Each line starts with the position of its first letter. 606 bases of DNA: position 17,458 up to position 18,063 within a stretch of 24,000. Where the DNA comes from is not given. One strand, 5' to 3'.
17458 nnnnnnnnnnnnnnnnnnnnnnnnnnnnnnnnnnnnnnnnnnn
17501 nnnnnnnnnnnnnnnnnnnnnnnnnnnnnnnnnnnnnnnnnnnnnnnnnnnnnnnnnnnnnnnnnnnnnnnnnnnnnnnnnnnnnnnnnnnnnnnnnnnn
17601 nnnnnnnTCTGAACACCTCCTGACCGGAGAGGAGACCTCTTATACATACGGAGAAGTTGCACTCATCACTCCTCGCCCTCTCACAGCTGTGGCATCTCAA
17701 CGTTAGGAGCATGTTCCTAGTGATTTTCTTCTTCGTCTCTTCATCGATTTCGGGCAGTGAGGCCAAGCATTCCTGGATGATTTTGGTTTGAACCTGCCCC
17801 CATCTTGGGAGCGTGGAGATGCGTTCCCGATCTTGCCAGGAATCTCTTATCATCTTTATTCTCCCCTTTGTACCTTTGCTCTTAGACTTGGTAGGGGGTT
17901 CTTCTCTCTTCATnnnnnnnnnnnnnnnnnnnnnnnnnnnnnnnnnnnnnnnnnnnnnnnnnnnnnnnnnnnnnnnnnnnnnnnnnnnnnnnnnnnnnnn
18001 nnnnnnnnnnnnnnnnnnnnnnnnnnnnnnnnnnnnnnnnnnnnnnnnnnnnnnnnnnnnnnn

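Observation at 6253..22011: Four HdrA-type + four MvhD-type units packed into one gap-free 15.8-kb translationally coupled array, with no hdrBC or mvhB in view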

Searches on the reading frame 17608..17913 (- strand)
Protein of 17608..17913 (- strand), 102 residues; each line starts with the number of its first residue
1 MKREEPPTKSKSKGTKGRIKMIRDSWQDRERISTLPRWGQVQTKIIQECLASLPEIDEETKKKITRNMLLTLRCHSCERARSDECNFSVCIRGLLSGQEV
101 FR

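Call 3: search_protein_families(library=pfam, proteins=[window:17608-17913:-], max_evalue=0.01)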
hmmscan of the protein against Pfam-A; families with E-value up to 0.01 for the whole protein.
window:17608-17913:- (102 aa): 0 families

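Call 36: find_homologous_proteins(query=window:17608-17913:-, max_evalue=0.001)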
Query window:17608-17913:- (102 aa): 127 proteins with E <= 0.001 among 127 candidates; the best 120 are listed.
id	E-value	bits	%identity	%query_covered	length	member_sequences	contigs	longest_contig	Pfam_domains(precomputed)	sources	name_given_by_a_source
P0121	4.1e-55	201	91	99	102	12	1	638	-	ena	-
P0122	1.1e-52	194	89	99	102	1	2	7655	-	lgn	-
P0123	1.7e-51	190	87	99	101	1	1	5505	-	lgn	-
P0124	6.9e-51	188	84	99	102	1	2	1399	-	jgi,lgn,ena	jgi:ribosomal protein L44E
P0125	8.4e-51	188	82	99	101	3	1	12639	-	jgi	jgi:ribosomal protein L44E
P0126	1.2e-49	184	83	99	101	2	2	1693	-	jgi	jgi:ribosomal protein L44E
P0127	1.6e-49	184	84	99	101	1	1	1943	-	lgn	-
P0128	2.1e-49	183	79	99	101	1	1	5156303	-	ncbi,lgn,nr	ncbi:MAG: hypothetical protein JSW00_14730 [Thermoplasmata archaeon]|nr:MAG: hypothetical protein JS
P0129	2.1e-49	183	84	99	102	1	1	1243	-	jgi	-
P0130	2.2e-49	183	81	99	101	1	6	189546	-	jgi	jgi:ribosomal protein L44E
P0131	2.8e-49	183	83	99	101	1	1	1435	-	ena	-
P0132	3.1e-49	183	82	99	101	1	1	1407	-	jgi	jgi:ribosomal protein L44E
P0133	4.4e-49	182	84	99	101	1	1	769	-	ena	-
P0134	6.4e-49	182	82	99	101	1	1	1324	-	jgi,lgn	jgi:ribosomal protein L44E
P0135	1.4e-48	181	82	99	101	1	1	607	-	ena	-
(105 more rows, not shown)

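Call 49: predict_structure(alignment_id=A1)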
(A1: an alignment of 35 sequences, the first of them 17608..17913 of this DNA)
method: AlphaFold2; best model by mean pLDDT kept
length: 102 residues; sequences in the alignment: 35
mean_pLDDT: 59.4   pTM: 0.38
mean pLDDT of the five models: 59.4, 59.1, 58.8, 55.4, 55.1
residues with pLDDT >= 90: 6; 70-90: 27; 50-70: 24; < 50: 45
segments of 3 or more residues with pLDDT < 50: 1-11, 29-35, 75-82, 84-102
pLDDT, mean of each block of 10 residues (from residue 1): 42 62 56 54 81 90 77 52 45 39 38
secondary structure, 60 per line:
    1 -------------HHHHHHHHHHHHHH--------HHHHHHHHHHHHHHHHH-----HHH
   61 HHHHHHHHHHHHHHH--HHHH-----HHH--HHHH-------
elements in order: H14-27 H36-52 H58-75 H78-81 H92-95

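Call 51: search_protein_families(library=ncbifam, proteins=[window:17608-17913:-], max_evalue=0.01)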
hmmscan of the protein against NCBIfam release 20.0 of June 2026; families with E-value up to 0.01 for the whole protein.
window:17608-17913:- (102 aa): 0 families

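Call 69: search_protein_representatives(alignment_id=A1)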
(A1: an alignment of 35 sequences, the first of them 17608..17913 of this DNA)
Query: 35 sequences, 101 profile positions. Proteins with E-value up to 0.001 (for the whole library): 9; up to 1e-10: 6; up to 1e-30: 2. The best 9 are listed.
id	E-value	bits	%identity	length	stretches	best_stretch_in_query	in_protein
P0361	1.2e-39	150.1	-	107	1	7-99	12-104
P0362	7.3e-32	125.2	-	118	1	3-99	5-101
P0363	3.7e-28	113.3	-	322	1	26-96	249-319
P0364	7.1e-24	99.5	-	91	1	11-95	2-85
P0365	2.7e-20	88.1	-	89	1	16-98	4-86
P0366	4.6e-17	77.7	-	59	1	45-97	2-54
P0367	1.2e-09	53.8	-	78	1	12-70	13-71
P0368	7.5e-05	38.5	-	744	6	81-98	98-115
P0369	8.9e-05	38.2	-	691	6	17-59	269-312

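Call 76: search_protein_families(library=pfam, alignment_id=A1, max_evalue=10)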
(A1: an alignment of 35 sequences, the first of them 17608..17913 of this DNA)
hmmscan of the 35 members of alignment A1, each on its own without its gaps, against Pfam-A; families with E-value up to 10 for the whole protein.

A. member 1, window:17608-17913:- (102 aa): 2 families
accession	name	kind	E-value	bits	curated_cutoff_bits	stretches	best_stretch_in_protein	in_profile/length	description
PF00935.25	Ribosomal_L44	-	0.027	15.3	25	1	38-84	20-66/76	Ribosomal protein L44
PF22991.1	Lock_Gag1-like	-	0.052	13.7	27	1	33-57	10-34/44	Gag1-like, lock domain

B. families by the number of members that match (of 35 scanned): 24 families
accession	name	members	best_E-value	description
PF00935.25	Ribosomal_L44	20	0.0067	Ribosomal protein L44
PF20210.4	Laa1_Sip1_HTR5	13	0.0026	Laa1/Sip1/HEATR5 HEAT repeat region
PF22991.1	Lock_Gag1-like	9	0.027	Gag1-like, lock domain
PF01991.23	vATP-synt_E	8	0.0025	ATP synthase (E/31 kDa) subunit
PF23079.1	HTH_NOL4_2nd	5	0.085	Nucleolar protein 4, helical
PF25068.1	ARM_TT21_4th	4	0.031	Tetratricopeptide repeat protein 21 forth ARM domain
PF08676.16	MutL_C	4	0.097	MutL C terminal dimerisation domain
PF08165.16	FerA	3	0.015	FerA (NUC095) domain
PF09592.15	DUF2031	2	0.0045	Protein of unknown function (DUF2031)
PF22727.1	NCH2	2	0.062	NACHT C-terminal Helical domain 2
PF02748.20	PyrI_C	1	0.0086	Aspartate carbamoyltransferase regulatory chain, metal binding domain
PF07245.16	Phlebovirus_G2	1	0.032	Phlebovirus glycoprotein G2 fusion domain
PF18319.7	Zn_ribbon_PriA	1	0.055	PriA DNA helicase Cys-rich region (CRR) domain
PF08878.16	HamA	1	0.055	HamA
PF06393.16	BID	1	0.059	BH3 interacting domain (BID)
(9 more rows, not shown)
